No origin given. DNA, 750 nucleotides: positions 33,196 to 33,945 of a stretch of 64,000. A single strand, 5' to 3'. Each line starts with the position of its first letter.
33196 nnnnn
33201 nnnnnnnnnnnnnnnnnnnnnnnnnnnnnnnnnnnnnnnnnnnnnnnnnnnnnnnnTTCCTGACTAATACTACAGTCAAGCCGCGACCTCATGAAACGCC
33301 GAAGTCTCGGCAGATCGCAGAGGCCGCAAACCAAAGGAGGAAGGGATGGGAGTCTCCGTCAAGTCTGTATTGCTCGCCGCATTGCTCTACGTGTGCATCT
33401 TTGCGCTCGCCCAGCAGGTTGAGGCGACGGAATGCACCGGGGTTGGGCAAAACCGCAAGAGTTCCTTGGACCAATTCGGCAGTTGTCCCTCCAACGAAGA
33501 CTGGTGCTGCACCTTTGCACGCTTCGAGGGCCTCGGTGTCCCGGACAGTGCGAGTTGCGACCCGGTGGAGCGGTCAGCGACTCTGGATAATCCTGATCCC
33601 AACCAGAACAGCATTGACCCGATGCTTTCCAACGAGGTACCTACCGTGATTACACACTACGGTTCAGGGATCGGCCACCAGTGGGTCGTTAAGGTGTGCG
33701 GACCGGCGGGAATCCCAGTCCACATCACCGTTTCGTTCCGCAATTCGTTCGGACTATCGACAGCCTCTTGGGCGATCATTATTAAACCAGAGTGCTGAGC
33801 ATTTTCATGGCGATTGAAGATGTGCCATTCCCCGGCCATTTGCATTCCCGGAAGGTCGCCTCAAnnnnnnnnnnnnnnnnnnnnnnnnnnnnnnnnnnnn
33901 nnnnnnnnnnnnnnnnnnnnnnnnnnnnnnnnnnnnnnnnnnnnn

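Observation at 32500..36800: Lower-GC (about 55%) four-gene island: Cys-containing ECF-like sigma, secreted Cys-rich protein, giant CarbopepD_reg-repeat surface protein, MauE/DoxX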

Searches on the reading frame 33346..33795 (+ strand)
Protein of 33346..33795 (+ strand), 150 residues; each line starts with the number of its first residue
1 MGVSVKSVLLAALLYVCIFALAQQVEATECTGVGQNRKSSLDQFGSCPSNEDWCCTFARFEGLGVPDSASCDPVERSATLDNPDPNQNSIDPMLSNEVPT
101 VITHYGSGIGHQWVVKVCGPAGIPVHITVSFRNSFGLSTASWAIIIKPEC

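Call 7: search_protein_families(library=pfam, proteins=[window:33346-33795:+], max_evalue=1)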
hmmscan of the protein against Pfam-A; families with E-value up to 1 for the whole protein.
window:33346-33795:+ (150 aa): 0 families

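Call 8: search_protein_families(library=ncbifam, proteins=[window:33346-33795:+], max_evalue=1)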
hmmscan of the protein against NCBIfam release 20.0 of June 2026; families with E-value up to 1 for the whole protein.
window:33346-33795:+ (150 aa): 0 families

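Call 9: find_encoding_contigs(protein=window:33346-33795:+, flank=10000, max_places=10)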
Protein window:33346-33795:+ (150 aa): no gene with exactly this product is on record in the collection.

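Call 17: find_homologous_proteins(query=window:33346-33795:+, max_evalue=0.1)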
Query window:33346-33795:+ (150 aa): 2 proteins with E <= 0.1 among 29 candidates.
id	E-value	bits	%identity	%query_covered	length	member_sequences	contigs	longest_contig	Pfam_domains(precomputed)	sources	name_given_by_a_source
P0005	4.3e-78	279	82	100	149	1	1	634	-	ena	-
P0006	6.3e-61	223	70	100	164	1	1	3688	-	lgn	-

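Call 22: find_encoding_contigs(protein=P0005, flank=10000)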
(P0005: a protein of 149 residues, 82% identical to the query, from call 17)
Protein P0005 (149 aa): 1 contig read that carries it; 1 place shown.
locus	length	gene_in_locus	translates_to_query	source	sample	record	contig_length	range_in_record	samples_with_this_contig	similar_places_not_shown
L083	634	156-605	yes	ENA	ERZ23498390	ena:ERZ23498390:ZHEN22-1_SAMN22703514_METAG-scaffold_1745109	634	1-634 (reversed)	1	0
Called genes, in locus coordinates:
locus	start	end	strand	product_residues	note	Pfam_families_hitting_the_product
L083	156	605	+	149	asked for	-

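Call 32: search_protein_representatives(alignment_id=A1)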
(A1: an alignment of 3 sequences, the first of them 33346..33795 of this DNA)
Query: 3 sequences, 149 profile positions. Proteins with E-value up to 0.001 (for the whole library): 4; up to 1e-10: 1; up to 1e-30: 1. The best 4 are listed.
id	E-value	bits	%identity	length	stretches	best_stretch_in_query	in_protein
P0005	2.8e-93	326.0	-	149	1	1-149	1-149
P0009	3.5e-08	49.8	-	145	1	5-149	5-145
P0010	2.1e-05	40.8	-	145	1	5-149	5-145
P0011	1.9e-04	37.8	-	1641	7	65-92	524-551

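Call 34: find_encoding_contigs(protein=P0009, flank=10000)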
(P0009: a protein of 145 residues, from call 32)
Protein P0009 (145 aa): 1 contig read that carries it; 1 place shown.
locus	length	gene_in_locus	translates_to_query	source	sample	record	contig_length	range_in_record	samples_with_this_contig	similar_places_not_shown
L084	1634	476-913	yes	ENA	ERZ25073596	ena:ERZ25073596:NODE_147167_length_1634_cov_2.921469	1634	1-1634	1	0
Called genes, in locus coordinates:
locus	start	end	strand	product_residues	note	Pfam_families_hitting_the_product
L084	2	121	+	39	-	?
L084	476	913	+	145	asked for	-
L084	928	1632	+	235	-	?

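Call 35: find_encoding_contigs(protein=P0010, flank=10000)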
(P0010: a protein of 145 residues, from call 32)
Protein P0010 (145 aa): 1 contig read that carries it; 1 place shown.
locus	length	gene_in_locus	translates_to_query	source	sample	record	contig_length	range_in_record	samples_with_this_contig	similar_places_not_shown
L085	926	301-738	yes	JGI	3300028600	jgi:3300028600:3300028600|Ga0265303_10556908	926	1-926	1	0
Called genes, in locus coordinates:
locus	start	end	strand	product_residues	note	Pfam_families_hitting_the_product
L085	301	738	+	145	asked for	-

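Call 38: predict_structure(alignment_id=A1)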
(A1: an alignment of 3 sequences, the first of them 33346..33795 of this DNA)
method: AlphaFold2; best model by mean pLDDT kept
length: 150 residues; sequences in the alignment: 3
mean_pLDDT: 48.0   pTM: 0.38
mean pLDDT of the five models: 48.0, 47.4, 46.8, 44.2, 41.0
residues with pLDDT >= 90: 0; 70-90: 0; 50-70: 70; < 50: 80
segments of 3 or more residues with pLDDT < 50: 21-51, 63-110
pLDDT, mean of each block of 10 residues (from residue 1): 59 62 32 28 38 59 47 38 38 36 41 60 63 58 61
secondary structure, 60 per line:
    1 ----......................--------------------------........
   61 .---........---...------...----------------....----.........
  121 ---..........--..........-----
elements in order: H5-26 E53-61 E65-72 E76-78 E104-107 E112-120 E124-133 E136-145

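Call 39: find_related_loci(query=A2, collection=metagenome_contigs, flank=10000)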
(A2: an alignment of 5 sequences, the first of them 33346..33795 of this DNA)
Query A2 (150 aa) in metagenome_contigs; peptide patterns used: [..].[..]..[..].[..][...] (x = any residue, [..] = any of these).
52 stretches matched a pattern, but none encodes a relative of the query by tblastn (E <= 1e-3).

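Call 53: search_protein_families(library=padloc, proteins=[window:33346-33795:+], max_evalue=0.01)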
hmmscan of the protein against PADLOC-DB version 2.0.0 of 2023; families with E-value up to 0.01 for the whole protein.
window:33346-33795:+ (150 aa): 0 families

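Call 80: search_dna_similar(query=window:33346-33795:+, collection=plasmids, mode=protein, max_evalue=0.001, max_rows=10)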
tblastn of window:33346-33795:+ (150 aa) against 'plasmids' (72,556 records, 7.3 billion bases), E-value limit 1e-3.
No match.

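Call 87: search_protein_families(library=pfam, proteins=[L084:928-1632:+, P0009, P0010], max_evalue=1)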
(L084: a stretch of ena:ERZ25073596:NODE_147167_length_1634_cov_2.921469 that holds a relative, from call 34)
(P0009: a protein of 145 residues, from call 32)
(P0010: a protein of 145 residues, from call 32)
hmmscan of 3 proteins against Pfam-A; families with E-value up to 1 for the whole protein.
L084:928-1632:+ (235 aa): 1 family
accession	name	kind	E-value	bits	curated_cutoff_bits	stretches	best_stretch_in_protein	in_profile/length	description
PF14977.11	FAM194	-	0.067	12.9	27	1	161-213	41-93/202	FAM194 protein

P0009 (145 aa): 0 families

P0010 (145 aa): 0 families
